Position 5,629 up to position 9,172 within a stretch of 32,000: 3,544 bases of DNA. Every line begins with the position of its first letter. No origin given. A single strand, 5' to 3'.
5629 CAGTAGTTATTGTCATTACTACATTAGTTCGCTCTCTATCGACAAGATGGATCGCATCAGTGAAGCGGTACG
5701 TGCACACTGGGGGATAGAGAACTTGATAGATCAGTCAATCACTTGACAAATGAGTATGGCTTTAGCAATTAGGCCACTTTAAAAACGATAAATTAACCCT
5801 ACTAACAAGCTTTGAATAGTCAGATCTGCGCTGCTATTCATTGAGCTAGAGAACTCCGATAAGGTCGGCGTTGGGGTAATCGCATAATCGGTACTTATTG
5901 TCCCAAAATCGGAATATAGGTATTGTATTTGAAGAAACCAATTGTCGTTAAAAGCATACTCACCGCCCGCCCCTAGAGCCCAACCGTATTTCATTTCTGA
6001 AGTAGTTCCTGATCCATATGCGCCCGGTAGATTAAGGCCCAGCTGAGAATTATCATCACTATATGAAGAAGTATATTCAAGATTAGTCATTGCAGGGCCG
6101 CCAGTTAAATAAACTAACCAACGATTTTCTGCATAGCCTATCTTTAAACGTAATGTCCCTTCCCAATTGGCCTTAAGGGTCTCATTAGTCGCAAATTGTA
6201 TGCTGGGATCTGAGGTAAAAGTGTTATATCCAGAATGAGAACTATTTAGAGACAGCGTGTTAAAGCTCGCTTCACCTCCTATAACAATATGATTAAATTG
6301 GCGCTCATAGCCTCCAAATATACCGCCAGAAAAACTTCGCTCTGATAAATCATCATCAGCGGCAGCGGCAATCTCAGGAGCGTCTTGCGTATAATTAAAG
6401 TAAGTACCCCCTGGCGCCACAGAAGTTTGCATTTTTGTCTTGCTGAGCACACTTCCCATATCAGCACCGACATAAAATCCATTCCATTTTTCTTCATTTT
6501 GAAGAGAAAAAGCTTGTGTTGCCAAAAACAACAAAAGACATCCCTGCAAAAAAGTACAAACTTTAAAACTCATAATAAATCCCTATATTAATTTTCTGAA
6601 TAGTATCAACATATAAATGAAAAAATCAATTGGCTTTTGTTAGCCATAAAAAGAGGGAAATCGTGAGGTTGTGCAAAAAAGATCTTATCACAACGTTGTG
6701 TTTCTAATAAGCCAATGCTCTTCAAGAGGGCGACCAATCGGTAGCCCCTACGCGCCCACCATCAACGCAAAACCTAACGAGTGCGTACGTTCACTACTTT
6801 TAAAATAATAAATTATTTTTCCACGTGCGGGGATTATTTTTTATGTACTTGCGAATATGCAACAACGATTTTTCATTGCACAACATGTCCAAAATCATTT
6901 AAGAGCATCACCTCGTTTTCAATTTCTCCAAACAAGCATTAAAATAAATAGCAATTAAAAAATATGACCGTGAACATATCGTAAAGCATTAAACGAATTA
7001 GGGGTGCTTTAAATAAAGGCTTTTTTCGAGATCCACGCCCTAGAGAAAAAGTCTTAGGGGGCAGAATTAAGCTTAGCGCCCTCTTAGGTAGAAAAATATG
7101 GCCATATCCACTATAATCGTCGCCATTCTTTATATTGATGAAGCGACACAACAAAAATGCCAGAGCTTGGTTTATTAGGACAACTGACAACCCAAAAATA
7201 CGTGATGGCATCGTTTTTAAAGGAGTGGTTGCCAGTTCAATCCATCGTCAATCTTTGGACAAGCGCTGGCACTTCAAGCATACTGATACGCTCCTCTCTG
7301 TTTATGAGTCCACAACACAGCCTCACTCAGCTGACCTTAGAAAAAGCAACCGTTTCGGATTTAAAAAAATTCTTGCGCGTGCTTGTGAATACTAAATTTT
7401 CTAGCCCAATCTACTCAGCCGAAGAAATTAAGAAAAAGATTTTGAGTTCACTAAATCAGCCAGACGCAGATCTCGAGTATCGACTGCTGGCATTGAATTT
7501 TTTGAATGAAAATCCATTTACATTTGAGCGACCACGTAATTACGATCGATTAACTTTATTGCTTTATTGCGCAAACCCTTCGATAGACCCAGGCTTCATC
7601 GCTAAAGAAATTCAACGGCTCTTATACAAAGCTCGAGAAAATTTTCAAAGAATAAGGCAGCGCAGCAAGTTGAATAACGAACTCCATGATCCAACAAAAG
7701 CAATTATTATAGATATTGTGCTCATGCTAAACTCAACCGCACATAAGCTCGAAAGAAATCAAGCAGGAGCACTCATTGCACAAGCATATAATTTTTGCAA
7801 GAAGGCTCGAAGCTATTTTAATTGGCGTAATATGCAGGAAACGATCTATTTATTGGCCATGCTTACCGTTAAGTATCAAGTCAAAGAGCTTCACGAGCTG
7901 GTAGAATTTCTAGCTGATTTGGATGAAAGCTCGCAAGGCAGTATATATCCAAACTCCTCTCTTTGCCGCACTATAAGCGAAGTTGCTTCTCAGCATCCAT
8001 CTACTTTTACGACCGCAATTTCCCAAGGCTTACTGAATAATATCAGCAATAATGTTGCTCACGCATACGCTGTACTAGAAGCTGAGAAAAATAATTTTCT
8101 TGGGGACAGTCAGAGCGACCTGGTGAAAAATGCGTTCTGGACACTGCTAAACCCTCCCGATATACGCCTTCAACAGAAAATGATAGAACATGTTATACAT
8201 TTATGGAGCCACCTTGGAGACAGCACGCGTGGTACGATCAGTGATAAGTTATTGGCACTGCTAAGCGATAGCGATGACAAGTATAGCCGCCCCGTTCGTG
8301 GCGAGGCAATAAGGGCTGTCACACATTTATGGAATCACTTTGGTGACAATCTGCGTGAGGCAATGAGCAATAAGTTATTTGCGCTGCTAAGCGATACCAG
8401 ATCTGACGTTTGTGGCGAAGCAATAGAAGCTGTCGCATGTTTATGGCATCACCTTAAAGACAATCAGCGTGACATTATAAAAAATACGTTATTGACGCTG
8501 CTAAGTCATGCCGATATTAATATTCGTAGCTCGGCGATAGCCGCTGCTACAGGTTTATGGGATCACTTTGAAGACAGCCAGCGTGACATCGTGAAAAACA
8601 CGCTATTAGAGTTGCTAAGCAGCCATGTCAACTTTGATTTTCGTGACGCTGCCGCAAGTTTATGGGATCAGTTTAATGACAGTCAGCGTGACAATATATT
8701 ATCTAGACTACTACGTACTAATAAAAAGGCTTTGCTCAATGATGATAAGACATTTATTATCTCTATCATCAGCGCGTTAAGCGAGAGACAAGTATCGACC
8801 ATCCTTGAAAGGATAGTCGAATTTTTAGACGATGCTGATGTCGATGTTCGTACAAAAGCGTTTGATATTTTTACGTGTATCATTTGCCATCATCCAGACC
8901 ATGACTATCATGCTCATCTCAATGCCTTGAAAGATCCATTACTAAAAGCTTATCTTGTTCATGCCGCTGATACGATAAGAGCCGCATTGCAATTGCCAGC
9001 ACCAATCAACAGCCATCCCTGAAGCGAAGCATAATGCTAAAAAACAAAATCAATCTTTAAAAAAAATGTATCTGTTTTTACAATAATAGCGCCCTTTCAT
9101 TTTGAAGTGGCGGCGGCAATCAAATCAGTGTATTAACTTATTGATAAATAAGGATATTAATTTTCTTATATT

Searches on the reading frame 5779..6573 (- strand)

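Call 35: search_protein_families(library=pfam, proteins=[window:5779-6573:-], max_evalue=0.001)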
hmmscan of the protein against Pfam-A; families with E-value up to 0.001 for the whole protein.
window:5779-6573:- (264 aa): 1 family
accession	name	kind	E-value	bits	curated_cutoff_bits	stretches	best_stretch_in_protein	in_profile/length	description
PF13505.12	OMP_b-brl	-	2.2e-16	61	28.7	1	13-264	5-175/175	Outer membrane protein beta-barrel domain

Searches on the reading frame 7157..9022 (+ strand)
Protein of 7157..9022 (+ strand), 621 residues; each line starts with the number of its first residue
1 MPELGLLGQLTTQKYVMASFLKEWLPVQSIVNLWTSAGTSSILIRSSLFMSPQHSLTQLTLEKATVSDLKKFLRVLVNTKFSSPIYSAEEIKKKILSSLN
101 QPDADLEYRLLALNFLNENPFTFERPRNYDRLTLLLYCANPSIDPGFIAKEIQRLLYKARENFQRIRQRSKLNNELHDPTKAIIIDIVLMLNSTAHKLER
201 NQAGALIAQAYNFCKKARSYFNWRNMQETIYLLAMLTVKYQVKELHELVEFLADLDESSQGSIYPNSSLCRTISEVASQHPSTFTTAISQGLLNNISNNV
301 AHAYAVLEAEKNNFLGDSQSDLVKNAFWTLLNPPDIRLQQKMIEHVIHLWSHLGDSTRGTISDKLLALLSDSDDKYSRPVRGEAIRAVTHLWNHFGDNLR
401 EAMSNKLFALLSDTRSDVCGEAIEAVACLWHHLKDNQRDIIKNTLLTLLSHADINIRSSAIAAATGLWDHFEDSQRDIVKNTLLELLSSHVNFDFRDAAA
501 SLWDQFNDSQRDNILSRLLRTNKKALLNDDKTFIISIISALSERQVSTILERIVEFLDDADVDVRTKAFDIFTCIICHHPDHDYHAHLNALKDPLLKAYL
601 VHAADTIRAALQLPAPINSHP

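Call 4: search_protein_families(library=pfam, proteins=[window:7157-9022:+], max_evalue=0.1)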
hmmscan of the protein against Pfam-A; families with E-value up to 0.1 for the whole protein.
window:7157-9022:+ (621 aa): 7 families
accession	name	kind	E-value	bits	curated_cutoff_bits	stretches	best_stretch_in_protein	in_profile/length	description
PF13646.12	HEAT_2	-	5.8e-07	30.2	27.7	0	444-523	3-75/88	HEAT repeats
PF12717.13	Cnd1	-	1.9e-05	25.2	26.4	1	380-525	2-130/162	non-SMC mitotic condensation complex subunit 1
PF02985.28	HEAT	-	0.002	18.7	23.5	0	443-463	3-23/31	HEAT repeat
PF10264.15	Stork_head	-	0.0078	16.9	27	0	401-454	14-67/79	Winged helix Storkhead-box1 domain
PF08349.16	DUF1722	-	0.023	15.4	22.5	0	378-443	45-109/117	Protein of unknown function (DUF1722)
PF03810.25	IBN_N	-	0.064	13.7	21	0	430-450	47-72/73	Importin-beta N-terminal domain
PF11701.14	UNC45-central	-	0.095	13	25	0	366-441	4-79/154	Myosin-binding striated muscle assembly central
